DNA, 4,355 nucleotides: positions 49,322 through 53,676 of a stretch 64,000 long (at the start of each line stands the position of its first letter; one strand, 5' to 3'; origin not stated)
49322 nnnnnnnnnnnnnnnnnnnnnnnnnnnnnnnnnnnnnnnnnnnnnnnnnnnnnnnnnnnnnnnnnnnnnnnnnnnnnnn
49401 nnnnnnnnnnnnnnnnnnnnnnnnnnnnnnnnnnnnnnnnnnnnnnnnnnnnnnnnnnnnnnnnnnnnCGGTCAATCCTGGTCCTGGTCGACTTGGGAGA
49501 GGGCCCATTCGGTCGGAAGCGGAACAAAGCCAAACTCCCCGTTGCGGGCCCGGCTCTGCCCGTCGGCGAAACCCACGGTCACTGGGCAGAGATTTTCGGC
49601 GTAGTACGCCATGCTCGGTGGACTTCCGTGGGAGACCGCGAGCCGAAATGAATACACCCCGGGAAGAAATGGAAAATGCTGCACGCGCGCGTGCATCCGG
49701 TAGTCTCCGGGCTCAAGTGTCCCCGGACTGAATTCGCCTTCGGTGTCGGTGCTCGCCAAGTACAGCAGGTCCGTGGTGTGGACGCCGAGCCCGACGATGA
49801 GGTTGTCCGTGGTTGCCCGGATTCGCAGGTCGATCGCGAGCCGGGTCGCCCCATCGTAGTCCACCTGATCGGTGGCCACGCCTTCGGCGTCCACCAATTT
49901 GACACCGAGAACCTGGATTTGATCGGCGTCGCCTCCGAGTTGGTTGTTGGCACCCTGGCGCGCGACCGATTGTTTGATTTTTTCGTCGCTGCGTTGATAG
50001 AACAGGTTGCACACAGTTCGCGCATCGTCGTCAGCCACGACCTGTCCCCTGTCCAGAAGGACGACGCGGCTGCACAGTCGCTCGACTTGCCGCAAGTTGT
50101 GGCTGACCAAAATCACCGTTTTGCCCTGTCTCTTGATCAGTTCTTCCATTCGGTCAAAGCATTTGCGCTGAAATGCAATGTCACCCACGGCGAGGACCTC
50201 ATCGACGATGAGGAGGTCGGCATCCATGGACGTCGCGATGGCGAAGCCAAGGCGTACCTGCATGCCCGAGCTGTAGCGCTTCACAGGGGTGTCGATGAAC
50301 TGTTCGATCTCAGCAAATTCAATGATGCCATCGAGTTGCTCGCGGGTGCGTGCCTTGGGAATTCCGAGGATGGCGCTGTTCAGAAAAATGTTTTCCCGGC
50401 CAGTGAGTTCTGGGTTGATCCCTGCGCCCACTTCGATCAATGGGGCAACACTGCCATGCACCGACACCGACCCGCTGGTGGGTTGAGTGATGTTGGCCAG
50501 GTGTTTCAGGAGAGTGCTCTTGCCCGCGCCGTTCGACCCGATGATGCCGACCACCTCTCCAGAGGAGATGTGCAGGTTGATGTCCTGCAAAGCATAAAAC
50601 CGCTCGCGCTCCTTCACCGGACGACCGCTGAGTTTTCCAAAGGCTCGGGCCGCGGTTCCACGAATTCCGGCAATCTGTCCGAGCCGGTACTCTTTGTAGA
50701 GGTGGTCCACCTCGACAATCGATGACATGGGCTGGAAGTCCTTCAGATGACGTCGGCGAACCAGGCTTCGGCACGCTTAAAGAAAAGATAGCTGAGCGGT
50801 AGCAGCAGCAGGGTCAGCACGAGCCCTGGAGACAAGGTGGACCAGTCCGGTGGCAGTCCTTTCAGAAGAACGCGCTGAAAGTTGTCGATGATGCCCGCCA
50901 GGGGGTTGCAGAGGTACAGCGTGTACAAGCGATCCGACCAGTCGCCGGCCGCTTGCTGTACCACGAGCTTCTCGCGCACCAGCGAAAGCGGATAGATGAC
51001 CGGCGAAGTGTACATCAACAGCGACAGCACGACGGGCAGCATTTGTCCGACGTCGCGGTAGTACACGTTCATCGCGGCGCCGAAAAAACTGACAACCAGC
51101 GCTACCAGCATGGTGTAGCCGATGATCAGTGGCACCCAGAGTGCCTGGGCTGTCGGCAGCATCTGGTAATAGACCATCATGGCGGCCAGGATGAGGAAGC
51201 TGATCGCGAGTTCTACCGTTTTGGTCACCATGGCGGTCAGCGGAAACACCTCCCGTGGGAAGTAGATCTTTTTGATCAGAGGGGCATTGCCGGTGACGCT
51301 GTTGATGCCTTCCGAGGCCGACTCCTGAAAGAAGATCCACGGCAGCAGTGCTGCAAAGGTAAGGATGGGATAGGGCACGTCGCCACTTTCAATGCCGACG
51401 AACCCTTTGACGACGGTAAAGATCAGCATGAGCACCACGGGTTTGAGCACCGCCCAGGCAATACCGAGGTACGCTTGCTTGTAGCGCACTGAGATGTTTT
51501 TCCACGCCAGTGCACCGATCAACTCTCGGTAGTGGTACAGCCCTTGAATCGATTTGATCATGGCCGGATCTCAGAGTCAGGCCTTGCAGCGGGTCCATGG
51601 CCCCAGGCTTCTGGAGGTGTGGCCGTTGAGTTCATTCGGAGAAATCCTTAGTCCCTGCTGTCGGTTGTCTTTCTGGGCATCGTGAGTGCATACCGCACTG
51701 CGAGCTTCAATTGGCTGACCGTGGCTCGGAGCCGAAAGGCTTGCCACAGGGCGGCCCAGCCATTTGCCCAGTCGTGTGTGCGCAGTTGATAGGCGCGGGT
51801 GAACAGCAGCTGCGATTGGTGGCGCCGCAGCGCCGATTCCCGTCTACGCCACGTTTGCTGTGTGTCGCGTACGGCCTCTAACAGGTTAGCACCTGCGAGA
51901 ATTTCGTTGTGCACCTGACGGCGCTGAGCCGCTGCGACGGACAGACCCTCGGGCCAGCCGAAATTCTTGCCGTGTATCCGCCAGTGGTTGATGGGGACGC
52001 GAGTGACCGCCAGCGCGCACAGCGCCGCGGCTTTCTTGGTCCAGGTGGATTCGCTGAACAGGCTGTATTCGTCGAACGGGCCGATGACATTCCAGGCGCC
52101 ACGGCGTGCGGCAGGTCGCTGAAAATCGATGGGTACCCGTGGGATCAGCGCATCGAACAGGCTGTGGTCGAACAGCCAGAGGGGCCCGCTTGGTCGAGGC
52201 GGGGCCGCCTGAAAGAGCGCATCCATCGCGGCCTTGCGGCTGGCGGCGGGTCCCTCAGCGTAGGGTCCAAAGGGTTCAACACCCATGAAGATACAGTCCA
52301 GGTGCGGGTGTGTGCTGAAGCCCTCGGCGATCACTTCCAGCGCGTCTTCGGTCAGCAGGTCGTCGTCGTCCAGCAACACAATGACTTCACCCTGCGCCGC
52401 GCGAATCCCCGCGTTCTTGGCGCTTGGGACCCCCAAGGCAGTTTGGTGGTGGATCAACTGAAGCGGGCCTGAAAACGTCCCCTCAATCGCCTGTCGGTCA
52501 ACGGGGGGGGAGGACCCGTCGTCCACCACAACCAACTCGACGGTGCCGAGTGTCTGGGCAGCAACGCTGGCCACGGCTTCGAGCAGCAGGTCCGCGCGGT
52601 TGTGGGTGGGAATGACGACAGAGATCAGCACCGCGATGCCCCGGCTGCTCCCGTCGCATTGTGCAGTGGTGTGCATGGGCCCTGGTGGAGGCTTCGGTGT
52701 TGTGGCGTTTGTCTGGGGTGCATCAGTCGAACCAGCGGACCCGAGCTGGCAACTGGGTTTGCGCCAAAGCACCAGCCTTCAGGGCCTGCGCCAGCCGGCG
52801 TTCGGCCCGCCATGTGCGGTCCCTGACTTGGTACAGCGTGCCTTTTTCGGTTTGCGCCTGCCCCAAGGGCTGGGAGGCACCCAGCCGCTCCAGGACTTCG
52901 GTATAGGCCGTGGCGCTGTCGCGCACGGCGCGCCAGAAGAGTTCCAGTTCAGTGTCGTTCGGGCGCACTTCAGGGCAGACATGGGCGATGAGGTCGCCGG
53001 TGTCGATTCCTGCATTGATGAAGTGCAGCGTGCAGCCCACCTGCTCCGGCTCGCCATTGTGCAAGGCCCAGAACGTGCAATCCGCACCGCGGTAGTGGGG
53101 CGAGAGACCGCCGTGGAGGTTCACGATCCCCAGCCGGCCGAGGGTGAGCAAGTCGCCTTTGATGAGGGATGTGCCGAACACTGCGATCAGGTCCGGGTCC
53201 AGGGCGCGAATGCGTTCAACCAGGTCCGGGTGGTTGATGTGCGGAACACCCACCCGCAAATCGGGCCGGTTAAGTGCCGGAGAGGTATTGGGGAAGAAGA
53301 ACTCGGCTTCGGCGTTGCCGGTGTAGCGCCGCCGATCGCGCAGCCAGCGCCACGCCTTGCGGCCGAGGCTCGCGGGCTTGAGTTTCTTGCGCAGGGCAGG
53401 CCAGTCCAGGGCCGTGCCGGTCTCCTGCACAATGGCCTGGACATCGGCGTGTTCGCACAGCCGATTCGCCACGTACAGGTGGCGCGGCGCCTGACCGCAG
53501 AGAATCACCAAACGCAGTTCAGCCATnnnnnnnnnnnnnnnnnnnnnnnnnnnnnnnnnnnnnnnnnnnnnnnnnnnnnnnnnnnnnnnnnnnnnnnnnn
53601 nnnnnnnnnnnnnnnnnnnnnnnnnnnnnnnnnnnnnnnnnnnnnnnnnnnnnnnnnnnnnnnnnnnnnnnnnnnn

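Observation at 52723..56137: Uncharacterised trio at the head of the minus operon: CapK/PaaK-like adenylating enzyme, QW-repeat toroid, stand-alone formyltransferase fold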

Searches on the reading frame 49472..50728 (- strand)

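Call 3: search_protein_families(library=pfam, proteins=[window:49472-50728:-], max_evalue=0.01)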
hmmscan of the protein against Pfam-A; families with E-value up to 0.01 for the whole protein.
window:49472-50728:- (418 aa): 8 families
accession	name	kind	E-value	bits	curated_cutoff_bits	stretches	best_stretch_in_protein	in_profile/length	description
PF00005.33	ABC_tran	-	6.7e-23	82.2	25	1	47-178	1-135/137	ABC transporter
PF14524.12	Wzt_C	-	3.6e-10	40.4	30.4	1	270-386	9-130/143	Wzt C-terminal domain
PF13304.12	AAA_21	-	0.00017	22.2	27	1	60-81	2-23/304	AAA domain, putative AbiEii toxin, Type IV TA system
PF13476.12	AAA_23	-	0.00098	20.2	27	1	45-78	10-40/201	AAA domain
PF13555.12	AAA_29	-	0.0023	18.1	27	1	52-79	17-44/61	P-loop containing region of AAA domain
PF01926.29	MMR_HSR1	-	0.0042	17.6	21.9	0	60-80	2-22/113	50S ribosome-binding GTPase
PF03193.22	RsgA_GTPase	-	0.0047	17.2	30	0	48-89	98-138/174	RsgA GTPase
PF13481.12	AAA_25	-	0.0087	16.1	27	0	52-78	28-54/195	AAA domain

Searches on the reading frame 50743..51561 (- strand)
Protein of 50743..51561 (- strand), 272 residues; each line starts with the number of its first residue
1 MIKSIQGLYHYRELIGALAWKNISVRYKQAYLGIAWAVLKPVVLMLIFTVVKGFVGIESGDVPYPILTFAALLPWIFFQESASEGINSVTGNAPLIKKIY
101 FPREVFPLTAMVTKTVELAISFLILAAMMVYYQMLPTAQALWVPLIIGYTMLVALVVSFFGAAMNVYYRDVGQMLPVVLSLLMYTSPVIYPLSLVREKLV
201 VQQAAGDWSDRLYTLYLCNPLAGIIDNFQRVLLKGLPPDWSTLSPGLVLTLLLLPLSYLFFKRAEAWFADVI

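Call 3: search_protein_families(library=pfam, proteins=[window:50743-51561:-], max_evalue=0.01)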
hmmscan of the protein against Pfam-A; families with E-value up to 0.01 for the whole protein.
window:50743-51561:- (272 aa): 1 family
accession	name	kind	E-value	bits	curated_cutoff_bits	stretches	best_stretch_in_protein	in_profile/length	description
PF01061.29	ABC2_membrane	-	5.3e-14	52.7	26.9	1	14-194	2-185/211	ABC-2 type transporter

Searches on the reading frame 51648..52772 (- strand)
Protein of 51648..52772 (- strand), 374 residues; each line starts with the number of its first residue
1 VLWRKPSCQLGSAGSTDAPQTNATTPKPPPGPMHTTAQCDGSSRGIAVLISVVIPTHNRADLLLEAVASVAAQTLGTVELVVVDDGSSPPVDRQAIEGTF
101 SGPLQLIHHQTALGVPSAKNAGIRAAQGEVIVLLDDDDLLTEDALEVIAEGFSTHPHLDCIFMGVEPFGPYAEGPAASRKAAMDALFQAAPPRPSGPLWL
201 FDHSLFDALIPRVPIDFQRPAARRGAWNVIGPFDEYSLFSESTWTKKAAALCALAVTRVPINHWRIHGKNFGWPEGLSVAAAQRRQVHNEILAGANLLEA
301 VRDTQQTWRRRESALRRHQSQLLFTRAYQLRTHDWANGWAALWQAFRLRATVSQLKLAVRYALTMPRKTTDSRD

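Call 3: search_protein_families(library=pfam, proteins=[window:51648-52772:-], max_evalue=0.01)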
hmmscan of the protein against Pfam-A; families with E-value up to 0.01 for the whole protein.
window:51648-52772:- (374 aa): 3 families
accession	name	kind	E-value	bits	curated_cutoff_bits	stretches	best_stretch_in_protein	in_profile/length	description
PF00535.33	Glycos_transf_2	-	2.5e-26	93.1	23.3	1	51-161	1-112/168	Glycosyl transferase family 2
PF13641.12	Glyco_tranf_2_3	-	2.2e-11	44.7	27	1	50-158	3-116/230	Glycosyltransferase like family 2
PF10111.15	Glyco_tranf_2_2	-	4.8e-07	30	27.3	1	51-149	1-103/276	Glycosyltransferase like family 2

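Call 5: search_protein_families(library=ncbifam, proteins=[window:51648-52772:-], max_evalue=0.01)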
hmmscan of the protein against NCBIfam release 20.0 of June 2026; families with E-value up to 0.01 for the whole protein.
window:51648-52772:- (374 aa): 20 families
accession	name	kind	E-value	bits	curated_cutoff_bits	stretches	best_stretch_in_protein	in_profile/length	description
NF041875.1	EPS_EpsD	equivalog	3.7e-19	69.3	370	1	50-147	1-99/325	exopolysaccharide biosynthesis glycosyltransferase EpsD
TIGR03965.1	mycofact_glyco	equivalog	4.7e-17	62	280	1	50-153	76-180/467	mycofactocin biosynthesis glycosyltransferase MftF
NF038299.1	EPS_HpsN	equivalog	3e-13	49.4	425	1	49-160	2-114/317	hormogonium polysaccharide biosynthesis glycosyltransferase HpsN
NF007482.0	PRK10073.1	equivalog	1.2e-12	47.5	423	1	49-145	7-103/334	glycosyltransferase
NF050050.1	ProtGlycPglI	equivalog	1.6e-12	47.4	500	1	49-149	3-105/306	GalNAc(5)-diNAcBac-PP-undecaprenol beta-1,3-glucosyltransferase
TIGR03937.1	PgaC_IcaA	equivalog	5e-12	45.5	422.3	1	49-159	46-157/407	poly-beta-1,6-N-acetyl-D-glucosamine synthase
NF041394.1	GtaseAglG_Halo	equivalog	1.9e-11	43.8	440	1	50-153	3-108/304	glucosyl-dolichyl phosphate glucuronosyltransferase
NF007453.0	PRK10018.1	equivalog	5.2e-11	42.7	382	1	48-148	6-107/280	colanic acid biosynthesis glycosyltransferase WcaA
TIGR04017.1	WcaA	equivalog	1.6e-10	41.1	495.75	1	49-148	6-106/279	colanic acid biosynthesis glycosyltransferase WcaA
NF047683.1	TeichurnBiosyTuaG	equivalog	7.7e-10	38.8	400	1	48-146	6-105/252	teichuronic acid biosynthesis protein TuaG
TIGR04283.1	glyco_like_mftF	equivalog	3.6e-08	33.3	182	1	50-152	1-97/221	TIGR04283 family arsenosugar biosynthesis glycosyltransferase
TIGR04242.1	nodulat_NodC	equivalog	2.6e-07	30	550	1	46-149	46-153/395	chitooligosaccharide synthase NodC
NF053739.1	GlytfEpsEBac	equivalog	6.8e-07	28.5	450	1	50-168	3-123/265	glycosyltransferase EpsE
TIGR03111.1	glyc2_xrt_Gpos1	hypoth_equivalog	2.3e-06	26.7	363.95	1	49-161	50-165/439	TIGR03111 family XrtG-associated glycosyltransferase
NF050113.1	gal_furan_GlfT1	equivalog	2e-05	24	330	1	51-144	2-95/290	galactofuranosyltransferase GlfT1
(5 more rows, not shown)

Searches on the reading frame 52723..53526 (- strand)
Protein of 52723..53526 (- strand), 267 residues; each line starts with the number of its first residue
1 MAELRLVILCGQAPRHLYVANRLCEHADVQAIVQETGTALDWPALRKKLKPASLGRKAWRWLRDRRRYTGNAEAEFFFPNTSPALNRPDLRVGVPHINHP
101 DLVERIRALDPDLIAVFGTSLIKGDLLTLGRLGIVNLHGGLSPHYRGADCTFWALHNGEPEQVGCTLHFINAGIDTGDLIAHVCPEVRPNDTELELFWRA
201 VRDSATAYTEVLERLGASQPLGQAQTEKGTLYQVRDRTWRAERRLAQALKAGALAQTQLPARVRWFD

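Call 3: search_protein_families(library=pfam, proteins=[window:52723-53526:-], max_evalue=0.01)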
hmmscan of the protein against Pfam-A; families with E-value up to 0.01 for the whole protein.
window:52723-53526:- (267 aa): 1 family
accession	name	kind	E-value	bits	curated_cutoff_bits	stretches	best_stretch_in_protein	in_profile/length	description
PF00551.24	Formyl_trans_N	-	1.2e-18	68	26.1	1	99-211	68-180/181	Formyl transferase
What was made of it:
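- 52723..53526 (-): Stand-alone formyltransferase-fold protein, 267 aa, third gene; overlaps the toroid gene by 8 nt. It scores 68 bits on Pfam Formyl_trans_N against a cut-off of 26.1 (call 3).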

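Call 5: search_protein_families(library=ncbifam, proteins=[window:52723-53526:-], max_evalue=0.01)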
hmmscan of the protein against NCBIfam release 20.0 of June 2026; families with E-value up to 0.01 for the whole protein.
window:52723-53526:- (267 aa): 5 families
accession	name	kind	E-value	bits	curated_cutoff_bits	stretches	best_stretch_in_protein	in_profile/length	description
NF005998.1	PRK08125.1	equivalog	4.6e-21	74.9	777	1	72-233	36-198/649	bifunctional UDP-4-amino-4-deoxy-L-arabinose formyltransferase/UDP-glucuronic acid oxidase ArnA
NF005414.0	PRK06988.1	equivalog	7.2e-20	71.2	316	1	96-218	63-185/311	formyltransferase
TIGR00460.1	fmt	equivalog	5e-14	52.1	201.5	1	102-232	71-201/315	methionyl-tRNA formyltransferase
TIGR00639.1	PurN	equivalog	2.5e-13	50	150.1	1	101-215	70-184/192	phosphoribosylglycinamide formyltransferase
NF005755.0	PRK07579.1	equivalog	1.2e-05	25.3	238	1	134-236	88-188/245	dTDP-4-amino-4,6-dideoxyglucose formyltransferase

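Call 7: search_solved_structures(query=window:52723-53526:-, max_evalue=1, show_alignments=2)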
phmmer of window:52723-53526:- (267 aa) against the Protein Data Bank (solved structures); distinct sequences matched with E-value up to 1: 72 (the best 60 are shown).
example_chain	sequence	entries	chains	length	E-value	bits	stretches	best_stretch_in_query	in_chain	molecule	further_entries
6pih_A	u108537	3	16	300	2.2e-15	59.9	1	88-203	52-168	Bifunctional polymyxin resistance protein ArnA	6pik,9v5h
1yrw_A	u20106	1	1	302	2.2e-15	59.9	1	88-203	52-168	protein ArnA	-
2bln_A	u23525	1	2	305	2.3e-15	59.8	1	88-203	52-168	PROTEIN YFBG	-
5j63_A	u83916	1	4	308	2.3e-15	59.8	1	88-203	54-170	Bifunctional polymyxin resistance protein ArnA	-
1z7e_A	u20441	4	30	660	9.5e-15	57.8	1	89-202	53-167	protein ArnA | Bifunctional polymyxin resistance protein ArnA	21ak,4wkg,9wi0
8gjh_A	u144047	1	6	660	3.7e-14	55.9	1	77-218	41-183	Bifunctional polymyxin resistance protein ArnA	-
5vys_A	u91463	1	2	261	4.5e-13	52.3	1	109-231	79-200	Gdp-mannose 4,6-dehydratase / gdp-4-amino-4,6-dideoxy-d-mannose formyltransferase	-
5vyr_A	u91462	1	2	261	4.5e-13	52.3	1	109-231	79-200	Gdp-mannose 4,6-dehydratase / gdp-4-amino-4,6-dideoxy-d-mannose formyltransferase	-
5vyt_A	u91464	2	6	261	6.2e-13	51.8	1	109-231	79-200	Gdp-mannose 4,6-dehydratase / gdp-4-amino-4,6-dideoxy-d-mannose formyltransferase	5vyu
3auf_A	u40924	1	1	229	4.3e-12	49.1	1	102-213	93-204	Glycinamide ribonucleotide transformylase 1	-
3r8x_A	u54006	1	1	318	5.9e-11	45.3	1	106-251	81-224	Methionyl-tRNA formyltransferase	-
4iqf_A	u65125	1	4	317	9.8e-11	44.6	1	97-235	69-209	Methionyl-tRNA formyltransferase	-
1fmt_A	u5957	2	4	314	1.3e-09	40.9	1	103-254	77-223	METHIONYL-TRNA FMET FORMYLTRANSFERASE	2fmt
2bw0_A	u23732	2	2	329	2.8e-09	39.8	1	100-233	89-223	10-FORMYLTETRAHYDROFOLATE DEHYDROGENASE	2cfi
1s3i_A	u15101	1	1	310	4.4e-09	39.2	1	100-233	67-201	10-formyltetrahydrofolate dehydrogenase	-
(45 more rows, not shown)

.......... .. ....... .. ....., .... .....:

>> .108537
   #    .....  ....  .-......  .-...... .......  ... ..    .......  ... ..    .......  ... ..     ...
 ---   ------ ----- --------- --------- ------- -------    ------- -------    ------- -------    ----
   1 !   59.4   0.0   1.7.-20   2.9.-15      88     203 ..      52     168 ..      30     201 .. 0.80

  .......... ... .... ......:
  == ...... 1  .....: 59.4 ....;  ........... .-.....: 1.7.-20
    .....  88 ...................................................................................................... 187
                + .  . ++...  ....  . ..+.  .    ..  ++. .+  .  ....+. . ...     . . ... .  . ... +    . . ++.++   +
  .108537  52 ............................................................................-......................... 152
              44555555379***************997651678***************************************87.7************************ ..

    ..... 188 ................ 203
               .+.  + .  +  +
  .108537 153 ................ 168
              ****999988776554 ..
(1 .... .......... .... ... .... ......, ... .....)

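Call 85: predict_structure(alignment_id=A4)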
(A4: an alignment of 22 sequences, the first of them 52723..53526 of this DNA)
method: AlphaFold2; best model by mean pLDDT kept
length: 267 residues; sequences in the alignment: 22
mean_pLDDT: 60.6   pTM: 0.53
mean pLDDT of the five models: 60.6, 60.3, 59.9, 59.0, 57.7
residues with pLDDT >= 90: 6; 70-90: 104; 50-70: 54; < 50: 103
segments of 3 or more residues with pLDDT < 50: 12-40, 67-82, 84-86, 90-92, 218-267
pLDDT, mean of each block of 10 residues (from residue 1): 76 43 31 37 59 60 52 39 48 70 90 81 85 83 59 79 84 75 86 81 79 59 35 33 42 35 29
secondary structure, 60 per line:
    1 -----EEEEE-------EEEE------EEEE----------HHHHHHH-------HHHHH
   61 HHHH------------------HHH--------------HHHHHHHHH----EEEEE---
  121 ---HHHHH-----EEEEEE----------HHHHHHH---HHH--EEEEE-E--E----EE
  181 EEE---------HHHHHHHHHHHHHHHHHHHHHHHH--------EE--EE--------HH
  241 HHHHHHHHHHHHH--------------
elements in order: E6-10 E18-21 E28-31 H42-48 H56-64 H100-108 E113-117 H124-128 E134-139 H150-156 E165-169 E179-183 H193-216 H239-253
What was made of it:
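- On Formyltransferase (Formyl_trans_N) family: The model was too poor (pLDDT 60.6) for pocket analysis (call 85).
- The FT model is poor (pLDDT 60.6, call 85).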

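Call 87: fold_search(model_id=the predicted structure, library=pdb)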
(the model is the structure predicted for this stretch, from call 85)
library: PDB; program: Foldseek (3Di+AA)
matches with E <= 10: 295; with E <= 0.001: 106
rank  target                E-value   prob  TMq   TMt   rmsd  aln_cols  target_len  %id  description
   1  21ak_C                1.5e-08  1.00  0.36  0.35   8.5       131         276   34  Cryo-EM structure of the E. coli ArnA hexamer (released 2026-03-25)
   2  5j63_A                2.0e-08  1.00  0.38  0.34   4.6       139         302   34  Crystal Structure of the N-terminal N-formyltransferase Domain (residues 1-306) of Escherichia coli Arna in Complex wi (released 2016-05-25)
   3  4wkg_F                2.7e-08  1.00  0.34  0.16   3.7       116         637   37  The crystal structure of apo ArnA features an unexpected central binding pocket and provides an explanation for enzyma (released 2014-12-17)
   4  8gjh_A                5.3e-08  1.00  0.38  0.18   5.3       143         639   32  Salmonella ArnA (released 2023-08-02)
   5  5j63_B                6.0e-08  1.00  0.38  0.35   4.7       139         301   33  Crystal Structure of the N-terminal N-formyltransferase Domain (residues 1-306) of Escherichia coli Arna in Complex wi (released 2016-05-25)
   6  5vyt_B                6.4e-08  1.00  0.37  0.39  13.0       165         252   28  Crystal structure of the WbkC N-formyltransferase (F142A variant) from Brucella melitensis (released 2017-07-05)
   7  4iqf_B                8.2e-08  1.00  0.38  0.33   6.9       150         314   25  Crystal Structure of Methyionyl-tRNA Formyltransferase from Bacillus anthracis (released 2013-01-23)
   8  4wkg_C                1.2e-07  1.00  0.34  0.16   3.7       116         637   37  The crystal structure of apo ArnA features an unexpected central binding pocket and provides an explanation for enzyma (released 2014-12-17)
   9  1yrw                  1.2e-07  1.00  0.38  0.36   4.7       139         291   34  Crystal Structure of E.coli ArnA Transformylase Domain (released 2005-04-12)
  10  5j63_D                1.3e-07  1.00  0.35  0.32   3.7       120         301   36  Crystal Structure of the N-terminal N-formyltransferase Domain (residues 1-306) of Escherichia coli Arna in Complex wi (released 2016-05-25)
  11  21ak_A                1.3e-07  1.00  0.35  0.34  11.8       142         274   32  Cryo-EM structure of the E. coli ArnA hexamer (released 2026-03-25)
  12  5j63_C                1.3e-07  1.00  0.34  0.32   3.6       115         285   36  Crystal Structure of the N-terminal N-formyltransferase Domain (residues 1-306) of Escherichia coli Arna in Complex wi (released 2016-05-25)
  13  2bln_A                1.6e-07  1.00  0.34  0.31   3.6       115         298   36  N-terminal formyltransferase domain of ArnA in complex with N-5- formyltetrahydrofolate and UMP (released 2005-04-08)
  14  4wkg_A                1.7e-07  1.00  0.34  0.16   3.7       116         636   37  The crystal structure of apo ArnA features an unexpected central binding pocket and provides an explanation for enzyma (released 2014-12-17)
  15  1z7e_D                2.0e-07  1.00  0.35  0.16   4.0       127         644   35  Crystal structure of full length ArnA (released 2005-06-07)
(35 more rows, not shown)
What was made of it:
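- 52723..53526 (-): Its best solved relatives are the ArnA formyltransferase domain, WbkC, PurN and Fmt (calls 7, 87).
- The closest solved FT is the sugar-nucleotide N-formyltransferase domain of ArnA (calls 7, 87). The closest characterised FTs (ArnA, WbkC) act on nucleotide sugars (calls 7, 87).
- Tried and rejected: The substitute alignment with fused relatives gave a poor model (pLDDT 60.6, call 85), and its fold matches (call 87) add nothing beyond the sequence search.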
